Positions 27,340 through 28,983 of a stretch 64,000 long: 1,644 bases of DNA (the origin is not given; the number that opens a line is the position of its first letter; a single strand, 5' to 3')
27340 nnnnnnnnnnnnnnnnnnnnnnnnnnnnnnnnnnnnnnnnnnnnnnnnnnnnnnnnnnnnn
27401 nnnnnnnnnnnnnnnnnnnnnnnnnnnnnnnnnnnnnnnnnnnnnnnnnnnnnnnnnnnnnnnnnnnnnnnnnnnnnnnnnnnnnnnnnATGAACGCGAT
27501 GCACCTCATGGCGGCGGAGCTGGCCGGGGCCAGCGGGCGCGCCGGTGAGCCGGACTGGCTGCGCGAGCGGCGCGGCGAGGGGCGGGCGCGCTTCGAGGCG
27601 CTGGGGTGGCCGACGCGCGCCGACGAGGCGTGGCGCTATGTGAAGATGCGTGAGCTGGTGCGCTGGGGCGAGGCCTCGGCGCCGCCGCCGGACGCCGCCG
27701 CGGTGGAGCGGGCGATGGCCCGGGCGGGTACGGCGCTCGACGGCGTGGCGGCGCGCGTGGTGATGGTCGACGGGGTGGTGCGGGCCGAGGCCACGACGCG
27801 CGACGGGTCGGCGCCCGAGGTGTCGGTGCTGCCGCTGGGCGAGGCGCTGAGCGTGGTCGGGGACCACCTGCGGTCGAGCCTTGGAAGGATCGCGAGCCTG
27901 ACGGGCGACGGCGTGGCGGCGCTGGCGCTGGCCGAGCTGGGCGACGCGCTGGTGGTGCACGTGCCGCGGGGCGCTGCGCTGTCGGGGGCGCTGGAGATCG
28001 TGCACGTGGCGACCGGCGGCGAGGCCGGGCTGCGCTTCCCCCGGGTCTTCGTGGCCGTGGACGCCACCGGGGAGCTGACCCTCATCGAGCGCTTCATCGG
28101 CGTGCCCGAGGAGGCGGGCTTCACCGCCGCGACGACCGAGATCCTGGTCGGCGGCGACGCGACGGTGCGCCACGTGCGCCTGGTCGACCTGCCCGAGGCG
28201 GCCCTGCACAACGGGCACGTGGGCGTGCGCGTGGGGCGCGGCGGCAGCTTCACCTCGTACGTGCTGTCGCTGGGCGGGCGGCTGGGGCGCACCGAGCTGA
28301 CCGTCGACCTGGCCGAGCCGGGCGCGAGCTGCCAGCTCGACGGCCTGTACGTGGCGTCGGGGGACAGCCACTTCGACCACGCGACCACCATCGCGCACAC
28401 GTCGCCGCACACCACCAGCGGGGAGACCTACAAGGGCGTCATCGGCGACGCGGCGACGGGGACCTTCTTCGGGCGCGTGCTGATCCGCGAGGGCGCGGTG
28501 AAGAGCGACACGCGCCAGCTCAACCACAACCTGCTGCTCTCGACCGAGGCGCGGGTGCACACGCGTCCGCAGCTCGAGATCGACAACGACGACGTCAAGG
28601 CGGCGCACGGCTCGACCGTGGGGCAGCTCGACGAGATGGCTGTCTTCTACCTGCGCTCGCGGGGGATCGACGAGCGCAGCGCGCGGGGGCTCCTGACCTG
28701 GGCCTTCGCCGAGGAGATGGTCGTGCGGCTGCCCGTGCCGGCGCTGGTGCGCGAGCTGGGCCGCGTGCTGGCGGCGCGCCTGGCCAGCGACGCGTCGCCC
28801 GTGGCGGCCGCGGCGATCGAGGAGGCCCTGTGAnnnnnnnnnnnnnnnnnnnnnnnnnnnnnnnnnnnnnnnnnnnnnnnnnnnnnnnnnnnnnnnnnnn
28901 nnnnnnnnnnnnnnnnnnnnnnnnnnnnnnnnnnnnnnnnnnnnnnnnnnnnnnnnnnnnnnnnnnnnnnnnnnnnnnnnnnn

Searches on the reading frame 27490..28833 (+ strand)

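Call 20: search_protein_families(library=pfam, proteins=[window:27490-28833:+], max_evalue=0.001)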
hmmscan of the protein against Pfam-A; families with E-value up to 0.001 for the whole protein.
window:27490-28833:+ (447 aa): 2 families
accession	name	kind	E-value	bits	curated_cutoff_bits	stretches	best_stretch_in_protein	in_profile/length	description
PF01458.23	SUFBD_core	-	2.3e-72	243.6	27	1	178-406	6-232/232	SUF system FeS cluster assembly, SufBD core domain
PF19295.5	SufBD_N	-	8.4e-07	29.2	23.5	1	21-168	23-170/172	SufBD protein N-terminal region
